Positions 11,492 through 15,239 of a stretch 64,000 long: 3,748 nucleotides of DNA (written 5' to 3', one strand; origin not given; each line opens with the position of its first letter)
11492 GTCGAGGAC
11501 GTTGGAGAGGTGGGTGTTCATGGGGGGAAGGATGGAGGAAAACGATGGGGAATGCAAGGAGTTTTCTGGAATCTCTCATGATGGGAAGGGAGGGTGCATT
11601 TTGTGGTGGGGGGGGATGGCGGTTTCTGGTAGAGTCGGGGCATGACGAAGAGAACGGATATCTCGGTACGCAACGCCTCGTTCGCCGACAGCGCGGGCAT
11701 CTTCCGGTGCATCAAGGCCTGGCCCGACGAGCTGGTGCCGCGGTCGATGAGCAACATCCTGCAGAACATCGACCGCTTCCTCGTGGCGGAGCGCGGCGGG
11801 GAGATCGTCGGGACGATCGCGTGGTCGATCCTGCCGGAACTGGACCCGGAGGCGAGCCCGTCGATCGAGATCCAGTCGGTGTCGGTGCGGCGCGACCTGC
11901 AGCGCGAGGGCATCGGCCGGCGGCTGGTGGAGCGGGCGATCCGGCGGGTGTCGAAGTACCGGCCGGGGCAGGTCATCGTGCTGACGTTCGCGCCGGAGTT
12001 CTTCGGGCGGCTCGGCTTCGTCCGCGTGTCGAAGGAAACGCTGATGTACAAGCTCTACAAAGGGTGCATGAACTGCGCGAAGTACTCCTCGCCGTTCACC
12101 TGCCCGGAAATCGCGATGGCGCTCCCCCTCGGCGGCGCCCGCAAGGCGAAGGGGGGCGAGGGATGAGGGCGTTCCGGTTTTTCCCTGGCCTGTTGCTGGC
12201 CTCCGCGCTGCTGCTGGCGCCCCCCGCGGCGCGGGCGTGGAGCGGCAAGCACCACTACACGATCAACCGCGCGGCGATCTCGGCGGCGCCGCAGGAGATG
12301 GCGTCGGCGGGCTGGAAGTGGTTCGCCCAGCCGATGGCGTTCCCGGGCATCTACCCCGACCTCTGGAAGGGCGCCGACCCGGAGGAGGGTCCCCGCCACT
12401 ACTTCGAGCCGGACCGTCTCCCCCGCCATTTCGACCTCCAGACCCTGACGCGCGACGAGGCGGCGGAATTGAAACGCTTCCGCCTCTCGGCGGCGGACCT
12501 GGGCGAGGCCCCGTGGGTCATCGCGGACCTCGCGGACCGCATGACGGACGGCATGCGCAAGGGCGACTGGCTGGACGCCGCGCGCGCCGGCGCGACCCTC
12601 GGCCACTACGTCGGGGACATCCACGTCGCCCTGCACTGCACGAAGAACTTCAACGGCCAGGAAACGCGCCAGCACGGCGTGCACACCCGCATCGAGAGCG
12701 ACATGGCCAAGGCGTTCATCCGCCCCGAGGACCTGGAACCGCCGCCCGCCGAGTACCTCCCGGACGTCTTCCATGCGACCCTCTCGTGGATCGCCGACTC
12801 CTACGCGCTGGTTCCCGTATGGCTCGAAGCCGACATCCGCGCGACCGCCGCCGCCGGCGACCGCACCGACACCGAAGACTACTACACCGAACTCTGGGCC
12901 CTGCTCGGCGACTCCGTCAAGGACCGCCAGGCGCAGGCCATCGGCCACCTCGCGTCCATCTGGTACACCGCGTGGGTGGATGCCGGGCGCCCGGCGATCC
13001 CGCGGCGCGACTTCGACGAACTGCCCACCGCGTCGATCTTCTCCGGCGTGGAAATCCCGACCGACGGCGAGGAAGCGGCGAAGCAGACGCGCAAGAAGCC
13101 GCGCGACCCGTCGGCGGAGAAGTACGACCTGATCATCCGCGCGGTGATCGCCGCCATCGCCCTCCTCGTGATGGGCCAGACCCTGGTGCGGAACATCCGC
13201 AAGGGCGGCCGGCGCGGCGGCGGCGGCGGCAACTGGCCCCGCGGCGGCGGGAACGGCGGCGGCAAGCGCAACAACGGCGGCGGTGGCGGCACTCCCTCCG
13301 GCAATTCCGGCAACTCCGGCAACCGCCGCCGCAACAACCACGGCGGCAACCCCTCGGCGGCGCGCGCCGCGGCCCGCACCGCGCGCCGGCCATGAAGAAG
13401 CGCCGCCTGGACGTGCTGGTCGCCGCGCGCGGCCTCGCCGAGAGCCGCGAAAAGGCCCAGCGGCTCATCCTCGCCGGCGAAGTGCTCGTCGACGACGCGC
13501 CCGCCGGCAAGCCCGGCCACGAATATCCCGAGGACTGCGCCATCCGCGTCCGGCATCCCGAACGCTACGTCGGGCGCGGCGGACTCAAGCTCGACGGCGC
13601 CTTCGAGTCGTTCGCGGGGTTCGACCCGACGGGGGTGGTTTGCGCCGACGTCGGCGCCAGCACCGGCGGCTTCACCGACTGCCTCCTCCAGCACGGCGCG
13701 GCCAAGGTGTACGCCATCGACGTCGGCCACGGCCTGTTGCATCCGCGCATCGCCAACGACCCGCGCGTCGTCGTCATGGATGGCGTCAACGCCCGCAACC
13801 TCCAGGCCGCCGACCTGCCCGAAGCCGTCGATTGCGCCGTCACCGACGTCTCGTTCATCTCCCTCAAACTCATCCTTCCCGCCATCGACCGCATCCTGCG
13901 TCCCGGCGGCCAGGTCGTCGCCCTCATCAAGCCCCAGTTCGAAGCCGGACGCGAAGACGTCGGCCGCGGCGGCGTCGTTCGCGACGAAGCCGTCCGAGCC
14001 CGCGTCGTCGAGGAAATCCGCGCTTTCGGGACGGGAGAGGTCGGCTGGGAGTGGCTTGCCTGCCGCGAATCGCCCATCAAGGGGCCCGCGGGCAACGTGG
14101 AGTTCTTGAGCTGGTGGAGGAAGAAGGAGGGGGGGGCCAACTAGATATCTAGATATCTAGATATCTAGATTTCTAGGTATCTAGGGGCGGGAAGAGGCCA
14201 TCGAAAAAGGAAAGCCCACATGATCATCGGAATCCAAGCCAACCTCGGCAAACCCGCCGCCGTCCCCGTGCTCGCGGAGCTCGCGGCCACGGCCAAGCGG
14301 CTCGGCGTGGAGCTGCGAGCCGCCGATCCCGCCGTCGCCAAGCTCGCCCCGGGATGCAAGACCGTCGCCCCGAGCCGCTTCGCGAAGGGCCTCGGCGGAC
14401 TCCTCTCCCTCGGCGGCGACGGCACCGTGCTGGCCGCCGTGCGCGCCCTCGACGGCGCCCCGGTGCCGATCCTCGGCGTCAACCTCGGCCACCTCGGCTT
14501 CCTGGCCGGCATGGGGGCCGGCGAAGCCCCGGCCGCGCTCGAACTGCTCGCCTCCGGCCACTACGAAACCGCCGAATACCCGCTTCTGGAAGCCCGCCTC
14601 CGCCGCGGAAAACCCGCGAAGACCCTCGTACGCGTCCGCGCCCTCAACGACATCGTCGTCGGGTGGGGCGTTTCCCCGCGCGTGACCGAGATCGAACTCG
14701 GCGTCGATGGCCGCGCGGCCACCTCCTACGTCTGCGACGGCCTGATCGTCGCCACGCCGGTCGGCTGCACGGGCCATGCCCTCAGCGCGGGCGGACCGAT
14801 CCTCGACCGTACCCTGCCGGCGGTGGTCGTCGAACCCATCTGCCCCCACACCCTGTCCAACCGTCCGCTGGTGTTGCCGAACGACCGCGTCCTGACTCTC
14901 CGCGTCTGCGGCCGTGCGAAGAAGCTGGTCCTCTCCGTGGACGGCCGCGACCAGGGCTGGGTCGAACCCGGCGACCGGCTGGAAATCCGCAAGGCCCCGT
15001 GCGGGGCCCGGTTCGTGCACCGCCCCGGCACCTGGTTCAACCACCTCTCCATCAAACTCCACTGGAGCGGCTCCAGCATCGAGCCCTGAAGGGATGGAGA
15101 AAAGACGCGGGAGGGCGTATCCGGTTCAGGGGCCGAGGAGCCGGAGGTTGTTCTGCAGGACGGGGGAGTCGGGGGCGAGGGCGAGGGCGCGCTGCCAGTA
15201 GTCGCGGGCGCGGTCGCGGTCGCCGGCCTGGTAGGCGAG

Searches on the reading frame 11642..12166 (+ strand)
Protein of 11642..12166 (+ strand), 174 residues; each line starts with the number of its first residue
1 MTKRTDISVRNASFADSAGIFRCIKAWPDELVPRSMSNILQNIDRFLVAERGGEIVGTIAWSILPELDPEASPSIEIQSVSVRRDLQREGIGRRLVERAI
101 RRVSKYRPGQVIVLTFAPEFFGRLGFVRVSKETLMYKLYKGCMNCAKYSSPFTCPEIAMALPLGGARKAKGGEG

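Call 47: search_protein_families(library=pfam, proteins=[window:11642-12166:+])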
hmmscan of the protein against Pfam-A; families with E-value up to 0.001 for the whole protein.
window:11642-12166:+ (174 aa): 4 families
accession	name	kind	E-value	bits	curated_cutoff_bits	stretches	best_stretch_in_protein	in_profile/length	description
PF00583.31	Acetyltransf_1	-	1.7e-11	44.8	20.7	1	25-114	14-98/116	Acetyltransferase (GNAT) family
PF13508.13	Acetyltransf_7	-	1.3e-10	41.9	27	1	44-127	3-83/84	Acetyltransferase (GNAT) domain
PF13673.13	Acetyltransf_10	-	1.4e-10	41.7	23.6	1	26-133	12-114/128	Acetyltransferase (GNAT) domain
PF13527.13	Acetyltransf_9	-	2.9e-05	24.5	25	1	36-126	34-124/127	Acetyltransferase (GNAT) domain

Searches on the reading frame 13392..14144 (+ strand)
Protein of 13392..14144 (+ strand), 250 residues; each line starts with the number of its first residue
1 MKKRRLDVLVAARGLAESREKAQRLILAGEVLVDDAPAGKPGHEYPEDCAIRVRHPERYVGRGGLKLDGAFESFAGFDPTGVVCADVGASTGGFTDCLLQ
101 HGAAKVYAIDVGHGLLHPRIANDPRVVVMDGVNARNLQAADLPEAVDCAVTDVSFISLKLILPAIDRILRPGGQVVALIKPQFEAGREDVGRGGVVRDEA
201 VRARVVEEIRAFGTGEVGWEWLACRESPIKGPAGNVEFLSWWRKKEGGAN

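Call 47: search_protein_families(library=pfam, proteins=[window:13392-14144:+])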
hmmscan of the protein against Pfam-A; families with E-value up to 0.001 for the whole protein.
window:13392-14144:+ (250 aa): 3 families
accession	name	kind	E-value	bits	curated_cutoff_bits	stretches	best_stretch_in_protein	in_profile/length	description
PF01728.25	FtsJ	-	3.6e-40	138.3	24.1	1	59-243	1-180/181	FtsJ-like methyltransferase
PF01479.30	S4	-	4.1e-10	39.7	22.8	1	4-44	1-41/48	S4 domain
PF08241.18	Methyltransf_11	-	8.3e-05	23.6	21.2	1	86-176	2-94/95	Methyltransferase domain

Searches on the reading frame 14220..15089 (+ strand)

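Call 47: search_protein_families(library=pfam, proteins=[window:14220-15089:+])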
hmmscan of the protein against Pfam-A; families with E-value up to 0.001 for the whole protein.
window:14220-15089:+ (289 aa): 2 families
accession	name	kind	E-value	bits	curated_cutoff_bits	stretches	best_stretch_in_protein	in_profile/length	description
PF20143.4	NAD_kinase_C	-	2.5e-30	105.2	23.7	1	142-267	1-125/126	ATP-NAD kinase C-terminal domain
PF01513.26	NAD_kinase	-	9.9e-13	49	25.5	1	61-115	76-130/130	ATP-NAD kinase N-terminal domain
